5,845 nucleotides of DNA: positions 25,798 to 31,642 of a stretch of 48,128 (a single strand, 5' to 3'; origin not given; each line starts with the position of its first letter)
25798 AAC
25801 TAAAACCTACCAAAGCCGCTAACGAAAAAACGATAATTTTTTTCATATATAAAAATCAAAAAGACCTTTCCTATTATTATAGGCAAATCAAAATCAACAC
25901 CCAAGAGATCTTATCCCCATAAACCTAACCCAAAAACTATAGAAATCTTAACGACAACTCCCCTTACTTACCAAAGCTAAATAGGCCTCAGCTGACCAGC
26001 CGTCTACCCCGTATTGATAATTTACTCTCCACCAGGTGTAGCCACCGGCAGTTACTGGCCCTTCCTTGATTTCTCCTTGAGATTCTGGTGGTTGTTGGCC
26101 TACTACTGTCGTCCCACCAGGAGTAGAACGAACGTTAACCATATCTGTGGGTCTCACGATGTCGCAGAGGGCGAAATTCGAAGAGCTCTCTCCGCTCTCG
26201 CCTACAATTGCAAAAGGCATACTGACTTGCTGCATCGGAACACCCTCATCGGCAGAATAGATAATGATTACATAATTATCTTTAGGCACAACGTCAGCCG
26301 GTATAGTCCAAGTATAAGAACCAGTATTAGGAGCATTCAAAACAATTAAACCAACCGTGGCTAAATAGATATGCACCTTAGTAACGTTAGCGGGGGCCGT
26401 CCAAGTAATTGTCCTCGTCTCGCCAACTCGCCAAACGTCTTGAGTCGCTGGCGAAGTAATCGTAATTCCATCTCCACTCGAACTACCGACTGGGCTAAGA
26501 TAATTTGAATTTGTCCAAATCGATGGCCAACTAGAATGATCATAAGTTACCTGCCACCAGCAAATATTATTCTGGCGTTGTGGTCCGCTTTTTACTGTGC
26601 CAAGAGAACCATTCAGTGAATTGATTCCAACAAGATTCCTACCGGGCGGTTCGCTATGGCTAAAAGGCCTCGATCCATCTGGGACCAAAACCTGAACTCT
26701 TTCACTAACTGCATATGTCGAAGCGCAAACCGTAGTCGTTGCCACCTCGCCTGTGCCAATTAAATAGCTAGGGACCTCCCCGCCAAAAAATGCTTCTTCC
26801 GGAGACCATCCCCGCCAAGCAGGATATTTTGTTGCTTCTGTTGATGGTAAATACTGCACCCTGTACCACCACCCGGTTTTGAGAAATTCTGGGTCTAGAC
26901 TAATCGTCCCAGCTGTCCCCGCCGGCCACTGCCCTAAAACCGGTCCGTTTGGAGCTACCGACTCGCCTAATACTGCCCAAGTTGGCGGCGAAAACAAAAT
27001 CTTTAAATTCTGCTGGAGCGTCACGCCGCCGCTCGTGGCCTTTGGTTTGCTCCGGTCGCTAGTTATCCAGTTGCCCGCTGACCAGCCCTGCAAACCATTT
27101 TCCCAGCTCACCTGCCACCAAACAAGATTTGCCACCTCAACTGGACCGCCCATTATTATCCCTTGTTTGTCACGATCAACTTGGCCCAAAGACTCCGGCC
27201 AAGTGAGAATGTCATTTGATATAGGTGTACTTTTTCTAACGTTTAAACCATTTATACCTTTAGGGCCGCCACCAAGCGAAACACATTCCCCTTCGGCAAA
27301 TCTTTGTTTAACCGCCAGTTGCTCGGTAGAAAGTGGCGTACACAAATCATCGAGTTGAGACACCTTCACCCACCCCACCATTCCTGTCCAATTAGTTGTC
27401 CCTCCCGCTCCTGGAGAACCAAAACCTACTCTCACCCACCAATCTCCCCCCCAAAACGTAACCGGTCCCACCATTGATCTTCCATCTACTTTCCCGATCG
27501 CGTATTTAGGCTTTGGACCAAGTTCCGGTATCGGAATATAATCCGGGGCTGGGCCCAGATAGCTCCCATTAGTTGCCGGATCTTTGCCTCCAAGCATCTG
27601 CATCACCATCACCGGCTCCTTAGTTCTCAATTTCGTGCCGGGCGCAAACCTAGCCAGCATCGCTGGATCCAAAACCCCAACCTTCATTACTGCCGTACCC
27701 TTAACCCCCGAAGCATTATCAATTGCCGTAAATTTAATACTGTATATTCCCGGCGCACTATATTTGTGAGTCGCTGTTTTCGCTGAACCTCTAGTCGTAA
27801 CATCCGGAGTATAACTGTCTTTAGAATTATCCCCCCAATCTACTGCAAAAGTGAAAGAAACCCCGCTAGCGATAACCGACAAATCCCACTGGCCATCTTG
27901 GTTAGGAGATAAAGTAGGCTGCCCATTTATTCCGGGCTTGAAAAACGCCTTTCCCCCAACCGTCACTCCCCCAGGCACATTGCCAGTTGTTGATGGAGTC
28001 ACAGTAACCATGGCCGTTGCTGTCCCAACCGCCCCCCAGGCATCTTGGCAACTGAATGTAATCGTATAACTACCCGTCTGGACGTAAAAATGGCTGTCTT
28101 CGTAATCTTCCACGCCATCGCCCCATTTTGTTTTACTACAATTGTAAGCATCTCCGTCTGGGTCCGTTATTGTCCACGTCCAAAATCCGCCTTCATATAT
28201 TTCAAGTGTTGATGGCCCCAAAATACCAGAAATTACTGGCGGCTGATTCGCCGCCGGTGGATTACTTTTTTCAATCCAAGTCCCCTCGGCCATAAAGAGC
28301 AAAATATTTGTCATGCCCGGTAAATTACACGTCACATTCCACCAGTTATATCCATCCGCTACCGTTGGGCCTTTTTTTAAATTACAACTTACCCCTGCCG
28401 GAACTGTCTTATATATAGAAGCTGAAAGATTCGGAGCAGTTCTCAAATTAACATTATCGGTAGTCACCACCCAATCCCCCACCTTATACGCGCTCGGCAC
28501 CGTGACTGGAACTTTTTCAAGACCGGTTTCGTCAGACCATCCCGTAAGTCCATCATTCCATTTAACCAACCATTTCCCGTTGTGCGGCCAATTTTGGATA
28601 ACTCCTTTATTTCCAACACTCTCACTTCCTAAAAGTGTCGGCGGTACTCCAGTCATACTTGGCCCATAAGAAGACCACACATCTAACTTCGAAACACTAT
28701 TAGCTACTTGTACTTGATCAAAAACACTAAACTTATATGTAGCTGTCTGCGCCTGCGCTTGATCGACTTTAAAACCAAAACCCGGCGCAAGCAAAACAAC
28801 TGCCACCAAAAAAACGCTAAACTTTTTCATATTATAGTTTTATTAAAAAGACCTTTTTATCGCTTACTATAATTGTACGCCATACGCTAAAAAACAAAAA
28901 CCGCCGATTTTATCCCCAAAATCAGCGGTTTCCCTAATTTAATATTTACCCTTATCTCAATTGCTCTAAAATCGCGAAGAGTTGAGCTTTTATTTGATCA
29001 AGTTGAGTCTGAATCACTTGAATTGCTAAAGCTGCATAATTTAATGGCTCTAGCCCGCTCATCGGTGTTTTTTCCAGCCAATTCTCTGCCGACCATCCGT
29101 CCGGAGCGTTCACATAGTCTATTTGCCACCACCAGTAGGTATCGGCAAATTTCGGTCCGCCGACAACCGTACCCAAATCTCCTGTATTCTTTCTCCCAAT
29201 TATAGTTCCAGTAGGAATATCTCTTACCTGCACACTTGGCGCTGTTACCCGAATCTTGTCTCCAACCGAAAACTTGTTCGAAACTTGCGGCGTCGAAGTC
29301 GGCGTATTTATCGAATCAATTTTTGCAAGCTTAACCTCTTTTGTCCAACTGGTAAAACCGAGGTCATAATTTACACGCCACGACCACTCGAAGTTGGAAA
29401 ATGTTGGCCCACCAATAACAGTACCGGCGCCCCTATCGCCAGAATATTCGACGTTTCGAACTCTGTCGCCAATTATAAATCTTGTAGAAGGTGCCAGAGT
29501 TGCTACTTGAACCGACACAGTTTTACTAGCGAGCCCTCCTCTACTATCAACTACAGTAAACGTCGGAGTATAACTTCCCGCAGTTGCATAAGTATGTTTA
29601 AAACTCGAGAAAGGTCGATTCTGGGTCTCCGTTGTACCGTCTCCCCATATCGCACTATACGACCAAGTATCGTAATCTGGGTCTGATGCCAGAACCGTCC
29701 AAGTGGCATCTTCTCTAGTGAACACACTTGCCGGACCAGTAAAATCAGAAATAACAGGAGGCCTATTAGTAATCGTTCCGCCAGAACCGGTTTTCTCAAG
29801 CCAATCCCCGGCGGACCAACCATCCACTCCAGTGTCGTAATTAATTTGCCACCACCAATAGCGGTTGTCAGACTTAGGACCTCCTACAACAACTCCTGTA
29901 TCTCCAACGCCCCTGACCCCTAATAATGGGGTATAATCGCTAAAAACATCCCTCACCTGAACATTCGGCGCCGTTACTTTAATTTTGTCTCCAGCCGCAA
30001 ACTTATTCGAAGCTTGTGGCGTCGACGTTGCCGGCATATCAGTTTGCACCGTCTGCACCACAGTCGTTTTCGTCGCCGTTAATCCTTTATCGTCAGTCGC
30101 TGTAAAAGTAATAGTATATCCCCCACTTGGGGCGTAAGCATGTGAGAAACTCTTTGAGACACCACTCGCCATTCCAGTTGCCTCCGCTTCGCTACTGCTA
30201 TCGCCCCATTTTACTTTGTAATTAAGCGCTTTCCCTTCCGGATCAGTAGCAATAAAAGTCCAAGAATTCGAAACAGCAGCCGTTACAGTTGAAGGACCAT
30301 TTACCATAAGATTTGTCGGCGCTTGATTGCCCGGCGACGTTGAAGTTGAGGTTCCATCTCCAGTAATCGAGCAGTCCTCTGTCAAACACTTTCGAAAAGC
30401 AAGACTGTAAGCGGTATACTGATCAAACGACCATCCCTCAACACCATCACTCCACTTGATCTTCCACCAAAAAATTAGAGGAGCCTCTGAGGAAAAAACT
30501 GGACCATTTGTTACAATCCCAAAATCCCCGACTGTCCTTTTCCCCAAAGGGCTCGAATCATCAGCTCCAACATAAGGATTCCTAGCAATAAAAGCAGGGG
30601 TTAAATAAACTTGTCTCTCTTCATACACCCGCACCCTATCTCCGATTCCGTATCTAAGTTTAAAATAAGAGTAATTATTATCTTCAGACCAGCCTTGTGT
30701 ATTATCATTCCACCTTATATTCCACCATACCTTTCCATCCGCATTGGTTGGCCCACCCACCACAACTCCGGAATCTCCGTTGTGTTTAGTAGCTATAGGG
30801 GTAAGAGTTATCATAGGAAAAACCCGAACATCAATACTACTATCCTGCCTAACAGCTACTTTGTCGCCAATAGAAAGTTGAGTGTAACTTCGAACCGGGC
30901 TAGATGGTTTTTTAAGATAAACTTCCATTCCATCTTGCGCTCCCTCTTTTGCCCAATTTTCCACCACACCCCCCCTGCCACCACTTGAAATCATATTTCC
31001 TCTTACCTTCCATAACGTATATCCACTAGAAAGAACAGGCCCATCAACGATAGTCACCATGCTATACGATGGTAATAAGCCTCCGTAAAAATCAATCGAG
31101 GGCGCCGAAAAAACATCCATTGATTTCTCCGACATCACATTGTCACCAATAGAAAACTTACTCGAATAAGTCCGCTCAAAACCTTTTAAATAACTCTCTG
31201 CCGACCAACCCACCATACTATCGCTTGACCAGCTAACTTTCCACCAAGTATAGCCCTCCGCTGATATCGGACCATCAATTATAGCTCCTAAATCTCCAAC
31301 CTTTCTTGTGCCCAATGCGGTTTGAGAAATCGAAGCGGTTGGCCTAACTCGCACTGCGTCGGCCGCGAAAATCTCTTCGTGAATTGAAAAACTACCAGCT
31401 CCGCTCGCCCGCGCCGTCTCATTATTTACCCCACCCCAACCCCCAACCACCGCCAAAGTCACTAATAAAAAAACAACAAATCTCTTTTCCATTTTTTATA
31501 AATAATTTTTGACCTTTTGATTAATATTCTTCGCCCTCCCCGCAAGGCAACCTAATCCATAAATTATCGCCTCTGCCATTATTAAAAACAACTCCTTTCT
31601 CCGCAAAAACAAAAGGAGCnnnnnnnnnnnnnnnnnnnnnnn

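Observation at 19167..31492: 12.3-kb tandem array of four giant secreted PKD / SH3b-like mosaic proteins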

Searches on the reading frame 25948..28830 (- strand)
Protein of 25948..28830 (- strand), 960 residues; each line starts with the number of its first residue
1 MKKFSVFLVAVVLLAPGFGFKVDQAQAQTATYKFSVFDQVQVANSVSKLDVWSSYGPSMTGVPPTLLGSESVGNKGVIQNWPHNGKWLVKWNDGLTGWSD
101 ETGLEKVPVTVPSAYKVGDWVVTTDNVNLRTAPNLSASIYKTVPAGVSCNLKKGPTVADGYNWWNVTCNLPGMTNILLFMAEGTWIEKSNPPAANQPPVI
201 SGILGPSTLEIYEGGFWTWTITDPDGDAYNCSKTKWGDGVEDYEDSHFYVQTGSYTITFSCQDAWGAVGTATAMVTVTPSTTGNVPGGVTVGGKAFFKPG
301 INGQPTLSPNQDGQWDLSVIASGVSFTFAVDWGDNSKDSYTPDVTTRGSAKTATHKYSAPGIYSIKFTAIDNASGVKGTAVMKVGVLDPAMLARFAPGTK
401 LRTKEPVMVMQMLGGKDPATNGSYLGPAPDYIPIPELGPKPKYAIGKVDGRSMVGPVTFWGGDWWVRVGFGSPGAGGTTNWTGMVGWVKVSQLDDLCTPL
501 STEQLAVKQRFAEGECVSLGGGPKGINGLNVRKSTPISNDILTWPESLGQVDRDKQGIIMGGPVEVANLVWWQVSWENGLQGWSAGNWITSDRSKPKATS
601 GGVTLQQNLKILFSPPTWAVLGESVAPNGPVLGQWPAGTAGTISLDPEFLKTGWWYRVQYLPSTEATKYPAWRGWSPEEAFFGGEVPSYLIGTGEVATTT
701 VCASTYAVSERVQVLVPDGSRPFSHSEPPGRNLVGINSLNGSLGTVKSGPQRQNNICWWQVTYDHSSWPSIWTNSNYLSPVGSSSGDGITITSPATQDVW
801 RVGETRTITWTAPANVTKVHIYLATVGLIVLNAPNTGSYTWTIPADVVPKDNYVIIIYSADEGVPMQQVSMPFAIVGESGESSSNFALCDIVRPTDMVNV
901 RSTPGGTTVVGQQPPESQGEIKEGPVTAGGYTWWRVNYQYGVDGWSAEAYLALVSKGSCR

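Call 3: search_protein_families(library=pfam, proteins=[window:25948-28830:-], max_evalue=0.01)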
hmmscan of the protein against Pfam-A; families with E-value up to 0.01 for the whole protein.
window:25948-28830:- (960 aa): 4 families
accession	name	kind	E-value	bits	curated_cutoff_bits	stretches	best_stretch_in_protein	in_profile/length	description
PF10342.15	Kre9_KNH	-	2.3e-08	35.1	24.6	1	793-875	1-94/94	Kre9/KNH-like N-terminal Ig-like domain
PF00801.26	PKD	-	3.7e-07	30.5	23.5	1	334-383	26-79/80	PKD domain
PF18911.6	PKD_4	-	7.7e-07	29.5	27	1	323-384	32-83/85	PKD domain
PF17957.7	Big_7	-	0.0045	18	24.1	1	789-853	3-66/70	Bacterial Ig domain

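Call 4: search_protein_families(library=ncbifam, proteins=[window:25948-28830:-], max_evalue=0.01)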
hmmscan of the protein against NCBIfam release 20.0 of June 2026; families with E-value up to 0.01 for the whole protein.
window:25948-28830:- (960 aa): 1 family
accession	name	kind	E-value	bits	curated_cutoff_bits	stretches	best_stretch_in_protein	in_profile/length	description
NF058578.1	CPR_pilus_PamR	equivalog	1.1e-06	27.7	300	1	308-374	163-227/297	pilus system RbmA-like protein PamR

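Call 32: find_related_loci(query=window:25948-28830:-, collection=genome_contigs, flank=10000)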
Query window:25948-28830:- (960 aa) in genome_contigs; peptide patterns used: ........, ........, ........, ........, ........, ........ (x = any residue, [..] = any of these).
7 stretches matched a pattern, but none encodes a relative of the query by tblastn (E <= 1e-3).

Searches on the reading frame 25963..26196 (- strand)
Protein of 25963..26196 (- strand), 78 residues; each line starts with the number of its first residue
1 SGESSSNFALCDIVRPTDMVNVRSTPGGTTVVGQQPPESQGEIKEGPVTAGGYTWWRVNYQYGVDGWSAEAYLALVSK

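Call 10: search_protein_families(library=pfam, proteins=[window:25963-26196:-], max_evalue=10)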
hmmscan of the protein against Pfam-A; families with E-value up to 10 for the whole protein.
seq(78 aa): 1 family
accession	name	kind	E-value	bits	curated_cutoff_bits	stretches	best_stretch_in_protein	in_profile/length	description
PF08239.17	SH3_3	-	0.11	13.2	27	1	20-73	3-53/54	Bacterial SH3 domain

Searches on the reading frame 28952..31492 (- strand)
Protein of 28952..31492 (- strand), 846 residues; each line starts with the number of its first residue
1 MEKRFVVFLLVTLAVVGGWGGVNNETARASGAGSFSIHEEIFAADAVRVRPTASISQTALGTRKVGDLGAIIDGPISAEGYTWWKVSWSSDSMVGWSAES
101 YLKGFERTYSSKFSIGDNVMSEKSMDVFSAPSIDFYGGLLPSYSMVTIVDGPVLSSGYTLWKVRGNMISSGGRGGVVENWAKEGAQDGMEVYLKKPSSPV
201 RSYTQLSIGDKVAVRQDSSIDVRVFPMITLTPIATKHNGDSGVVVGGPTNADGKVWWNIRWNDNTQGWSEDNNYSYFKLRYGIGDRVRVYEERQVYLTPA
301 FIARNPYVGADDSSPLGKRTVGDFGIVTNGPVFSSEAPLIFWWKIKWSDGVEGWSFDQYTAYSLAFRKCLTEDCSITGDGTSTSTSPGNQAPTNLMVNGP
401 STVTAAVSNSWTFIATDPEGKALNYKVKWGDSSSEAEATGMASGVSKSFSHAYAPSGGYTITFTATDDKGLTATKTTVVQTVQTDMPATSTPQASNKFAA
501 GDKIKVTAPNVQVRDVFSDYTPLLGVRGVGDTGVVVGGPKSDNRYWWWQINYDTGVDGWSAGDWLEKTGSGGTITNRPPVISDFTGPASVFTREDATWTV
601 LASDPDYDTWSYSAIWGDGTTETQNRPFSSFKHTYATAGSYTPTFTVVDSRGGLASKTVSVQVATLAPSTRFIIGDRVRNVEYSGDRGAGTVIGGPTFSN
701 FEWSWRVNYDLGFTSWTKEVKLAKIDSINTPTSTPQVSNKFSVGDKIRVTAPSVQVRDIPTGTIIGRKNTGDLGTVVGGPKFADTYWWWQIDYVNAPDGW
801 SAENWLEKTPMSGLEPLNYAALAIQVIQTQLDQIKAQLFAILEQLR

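Call 3: search_protein_families(library=pfam, proteins=[window:28952-31492:-], max_evalue=0.01)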
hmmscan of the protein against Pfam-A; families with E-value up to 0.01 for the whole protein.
window:28952-31492:- (846 aa): 5 families
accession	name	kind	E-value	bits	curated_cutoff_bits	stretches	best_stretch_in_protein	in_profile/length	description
PF18911.6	PKD_4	-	1.6e-17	63.7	27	2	576-663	1-85/85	PKD domain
PF00801.26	PKD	-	3e-10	40.4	23.5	2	397-479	4-79/80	PKD domain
PF17963.7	Big_9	-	2.9e-07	31.7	23.6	1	576-661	1-88/89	Bacterial Ig domain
PF18981.6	InlK_D3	-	0.0007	20.1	25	0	454-481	47-74/75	Internalin K domain (D3/D4)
PF16403.11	Bact_surface_Ig-like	-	0.0035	17.8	27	0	456-478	46-68/71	Bacterial surface protein, Ig-like domain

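Call 4: search_protein_families(library=ncbifam, proteins=[window:28952-31492:-], max_evalue=0.01)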
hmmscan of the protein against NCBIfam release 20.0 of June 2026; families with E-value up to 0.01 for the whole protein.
window:28952-31492:- (846 aa): 4 families
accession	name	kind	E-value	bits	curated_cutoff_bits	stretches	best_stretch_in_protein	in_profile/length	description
NF058578.1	CPR_pilus_PamR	equivalog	1.6e-08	33.8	300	1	426-484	184-240/297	pilus system RbmA-like protein PamR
NF033932.1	LapB_rpt_80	domain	6.1e-05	23.2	45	1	457-490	1-35/83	LapB repeat-containing protein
NF012211.1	tand_rpt_95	domain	0.00064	19.6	90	0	597-665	7-86/98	tandem-95 repeat protein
NF038111.1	rhom_dep_M36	equivalog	0.0045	14.4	1700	0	574-667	1182-1279/1315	rhombosortase-dependent M36 family metallopeptidase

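Call 18: find_encoding_contigs(protein=window:28952-31492:-, flank=10000, max_places=6)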
Protein window:28952-31492:- (846 aa): no gene with exactly this product is on record in the collection.

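Call 19: find_homologous_proteins(query=window:28952-31492:-, max_evalue=0.00001)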
Query window:28952-31492:- (846 aa): 11 proteins with E <= 0.00001 among 8000 candidates.
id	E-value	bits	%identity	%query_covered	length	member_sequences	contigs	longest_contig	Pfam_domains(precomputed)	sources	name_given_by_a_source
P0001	0.0e+0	1933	100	100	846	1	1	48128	PF00801.27,PF17963.8,PF18911.7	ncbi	-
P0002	9.0e-45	171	30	33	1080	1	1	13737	PF22352.3,PF00801.27,PF17963.8,PF16403.12,PF07705.18,PF18911.7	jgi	jgi:hypothetical protein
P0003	5.3e-40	155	29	33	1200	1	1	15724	PF22352.3,PF00801.27,PF13330.12,PF17963.8,PF16403.12,PF07705.18,PF01323.27,PF13462.13,PF18911.7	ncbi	ncbi:MAG: PKD domain-containing protein [Candidatus Anstonellaceae archaeon]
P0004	4.5e-22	96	39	12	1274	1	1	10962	PF00801.27,PF13330.12,PF07705.18,PF01323.27,PF13462.13,PF18911.7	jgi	-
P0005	1.7e-16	78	25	41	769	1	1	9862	PF01510.31,PF06347.20,PF08239.18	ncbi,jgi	jgi:uncharacterized protein YgiM (DUF1202 family)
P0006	1.9e-15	74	40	11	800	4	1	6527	PF00801.27,PF18911.7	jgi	-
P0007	3.0e-12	64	37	7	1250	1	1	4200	PF21027.4,PF22352.3,PF00801.27,PF17963.8,PF06832.19,PF18911.7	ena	-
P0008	5.4e-12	63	43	8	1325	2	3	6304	PF02412.24,PF13229.13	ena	-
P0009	1.3e-9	55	31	19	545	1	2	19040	PF08239.18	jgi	jgi:hypothetical protein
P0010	1.4e-7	48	29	33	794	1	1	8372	PF22352.3,PF00801.27,PF17963.8,PF18911.7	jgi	jgi:PKD repeat protein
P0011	8.2e-6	42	26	34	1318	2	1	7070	PF07495.20,PF15418.13,PF14347.12,PF00801.27,PF18981.7,PF18560.8,PF16403.12,PF08329.17,PF06832.19,PF16967.12,PF18911.7,PF22352.3,PF17963.8,PF20009.5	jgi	jgi:PKD repeat protein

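Call 22: search_protein_families(library=pfam, proteins=[P0005, P0009], max_evalue=0.01)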
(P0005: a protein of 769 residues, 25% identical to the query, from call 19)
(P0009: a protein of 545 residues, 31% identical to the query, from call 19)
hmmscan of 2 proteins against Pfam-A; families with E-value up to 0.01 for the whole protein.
P0005 (769 aa): 5 families
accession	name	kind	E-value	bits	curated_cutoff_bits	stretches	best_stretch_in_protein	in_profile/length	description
PF08239.17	SH3_3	-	1.1e-43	147.6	27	5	711-767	2-54/54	Bacterial SH3 domain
PF01510.30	Amidase_2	-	9.9e-12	45.8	26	1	215-351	3-131/131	N-acetylmuramoyl-L-alanine amidase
PF06347.19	SH3_4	-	1.9e-09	37.6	24.1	0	711-760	4-48/56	Bacterial SH3 domain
PF13457.12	GW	-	0.0012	20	21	0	730-761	40-70/76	GW (Gly-Tryp) dipeptide domain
PF18348.7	SH3_16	-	0.0053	16.9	25.8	0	714-760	1-43/49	Bacterial dipeptidyl-peptidase Sh3 domain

P0009 (545 aa): 1 family
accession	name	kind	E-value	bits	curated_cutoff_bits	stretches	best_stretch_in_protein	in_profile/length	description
PF08239.17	SH3_3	-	1.2e-09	38.7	27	1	123-182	2-53/54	Bacterial SH3 domain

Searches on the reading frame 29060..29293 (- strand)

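Call 10: search_protein_families(library=pfam, proteins=[window:29060-29293:-], max_evalue=10)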
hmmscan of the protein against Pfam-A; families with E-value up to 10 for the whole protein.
seq(78 aa): 1 family
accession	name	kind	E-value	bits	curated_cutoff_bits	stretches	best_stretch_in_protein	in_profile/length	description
PF16325.11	Peptidase_U32_C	-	0.15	12.7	28.2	1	4-31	23-50/83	Peptidase family U32 C-terminal domain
